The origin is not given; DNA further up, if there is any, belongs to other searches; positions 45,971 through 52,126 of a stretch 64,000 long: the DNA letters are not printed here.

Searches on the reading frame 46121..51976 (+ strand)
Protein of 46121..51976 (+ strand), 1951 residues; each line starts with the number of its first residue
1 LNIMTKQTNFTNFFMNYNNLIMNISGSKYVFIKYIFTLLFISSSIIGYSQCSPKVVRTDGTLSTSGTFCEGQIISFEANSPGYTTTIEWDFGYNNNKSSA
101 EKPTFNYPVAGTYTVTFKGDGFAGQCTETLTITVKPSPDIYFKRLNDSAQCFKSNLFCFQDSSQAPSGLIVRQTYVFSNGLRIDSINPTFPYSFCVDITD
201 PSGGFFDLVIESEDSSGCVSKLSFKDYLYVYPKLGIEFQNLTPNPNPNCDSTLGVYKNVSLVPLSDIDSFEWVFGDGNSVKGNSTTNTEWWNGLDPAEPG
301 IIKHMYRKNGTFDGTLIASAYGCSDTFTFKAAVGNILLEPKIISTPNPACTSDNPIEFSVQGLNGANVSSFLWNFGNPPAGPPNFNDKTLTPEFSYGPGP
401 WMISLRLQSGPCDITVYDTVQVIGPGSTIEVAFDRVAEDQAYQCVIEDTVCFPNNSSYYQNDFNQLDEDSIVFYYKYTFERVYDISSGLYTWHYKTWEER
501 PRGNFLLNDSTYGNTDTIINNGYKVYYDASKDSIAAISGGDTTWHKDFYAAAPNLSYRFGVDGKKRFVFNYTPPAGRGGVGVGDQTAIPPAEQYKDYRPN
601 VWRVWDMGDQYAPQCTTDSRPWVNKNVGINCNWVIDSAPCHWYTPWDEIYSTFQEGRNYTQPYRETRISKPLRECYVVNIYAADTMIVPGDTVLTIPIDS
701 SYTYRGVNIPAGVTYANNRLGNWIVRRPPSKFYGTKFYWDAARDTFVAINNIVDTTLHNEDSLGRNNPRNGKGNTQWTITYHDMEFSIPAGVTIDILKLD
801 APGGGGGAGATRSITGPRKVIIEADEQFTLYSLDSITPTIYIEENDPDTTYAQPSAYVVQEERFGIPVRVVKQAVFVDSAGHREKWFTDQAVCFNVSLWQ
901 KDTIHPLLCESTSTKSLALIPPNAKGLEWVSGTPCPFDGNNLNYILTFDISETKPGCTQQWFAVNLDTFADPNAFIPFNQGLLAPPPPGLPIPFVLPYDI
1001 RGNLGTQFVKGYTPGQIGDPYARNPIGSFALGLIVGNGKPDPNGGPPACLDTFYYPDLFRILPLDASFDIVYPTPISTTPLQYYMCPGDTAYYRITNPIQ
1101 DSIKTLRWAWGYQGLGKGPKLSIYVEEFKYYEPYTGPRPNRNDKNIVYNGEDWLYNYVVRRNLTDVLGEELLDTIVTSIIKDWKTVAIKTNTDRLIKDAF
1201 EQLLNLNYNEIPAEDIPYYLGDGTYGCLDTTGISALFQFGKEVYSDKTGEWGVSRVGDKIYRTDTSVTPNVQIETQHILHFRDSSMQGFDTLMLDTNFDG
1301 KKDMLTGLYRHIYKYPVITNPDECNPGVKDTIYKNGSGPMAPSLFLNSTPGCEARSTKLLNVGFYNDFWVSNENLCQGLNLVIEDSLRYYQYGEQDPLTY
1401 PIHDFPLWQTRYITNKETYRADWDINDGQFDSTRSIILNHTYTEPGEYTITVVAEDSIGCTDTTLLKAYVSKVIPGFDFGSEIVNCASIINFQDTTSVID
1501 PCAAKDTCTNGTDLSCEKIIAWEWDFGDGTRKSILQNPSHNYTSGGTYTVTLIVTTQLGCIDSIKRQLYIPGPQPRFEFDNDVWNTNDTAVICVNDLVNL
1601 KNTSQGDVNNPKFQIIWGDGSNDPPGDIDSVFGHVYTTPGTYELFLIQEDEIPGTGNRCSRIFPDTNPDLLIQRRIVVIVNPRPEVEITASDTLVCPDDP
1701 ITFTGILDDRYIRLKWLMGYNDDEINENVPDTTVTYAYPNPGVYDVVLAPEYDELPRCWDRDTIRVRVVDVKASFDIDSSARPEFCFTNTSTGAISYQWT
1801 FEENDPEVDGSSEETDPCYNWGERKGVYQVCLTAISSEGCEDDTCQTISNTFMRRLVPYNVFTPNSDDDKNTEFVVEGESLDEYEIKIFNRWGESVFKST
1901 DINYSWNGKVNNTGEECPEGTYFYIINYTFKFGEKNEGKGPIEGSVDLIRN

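Call 3: search_protein_families(library=pfam, proteins=[window:46121-51976:+], max_evalue=0.1)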
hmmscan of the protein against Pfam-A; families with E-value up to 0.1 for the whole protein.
window:46121-51976:+ (1951 aa): 5 families
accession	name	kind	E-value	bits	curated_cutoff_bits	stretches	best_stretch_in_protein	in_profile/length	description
PF18911.6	PKD_4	-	6e-45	151.6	27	6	1510-1563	25-77/85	PKD domain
PF00801.26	PKD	-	7.8e-32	109.6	23.5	3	1518-1559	28-70/80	PKD domain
PF13585.12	CHU_C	-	1.1e-18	67.5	27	1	1859-1938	4-80/86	CHU_C Type IX secretion signal domain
PF18981.6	InlK_D3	-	0.039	14.5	25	0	109-135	48-74/75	Internalin K domain (D3/D4)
PF03573.19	OprD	-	0.1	12.1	25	0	426-481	258-312/394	outer membrane porin, OprD family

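Call 4: search_protein_families(library=ncbifam, proteins=[window:46121-51976:+], max_evalue=0.1)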
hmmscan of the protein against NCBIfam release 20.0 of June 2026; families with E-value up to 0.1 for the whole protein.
window:46121-51976:+ (1951 aa): 3 families
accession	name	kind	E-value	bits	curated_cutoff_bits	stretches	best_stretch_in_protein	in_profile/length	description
TIGR04131.1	Bac_Flav_CTERM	domain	2.8e-10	40.2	35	1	1860-1931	5-74/85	T9SS type B sorting domain-containing protein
TIGR00864.1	PCC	subfamily_domain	1.3e-07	28.4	1861.4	1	1422-1649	1090-1290/2700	polycystin cation channel protein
NF058578.1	CPR_pilus_PamR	equivalog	0.00092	18.2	300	0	1433-1460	201-228/297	pilus system RbmA-like protein PamR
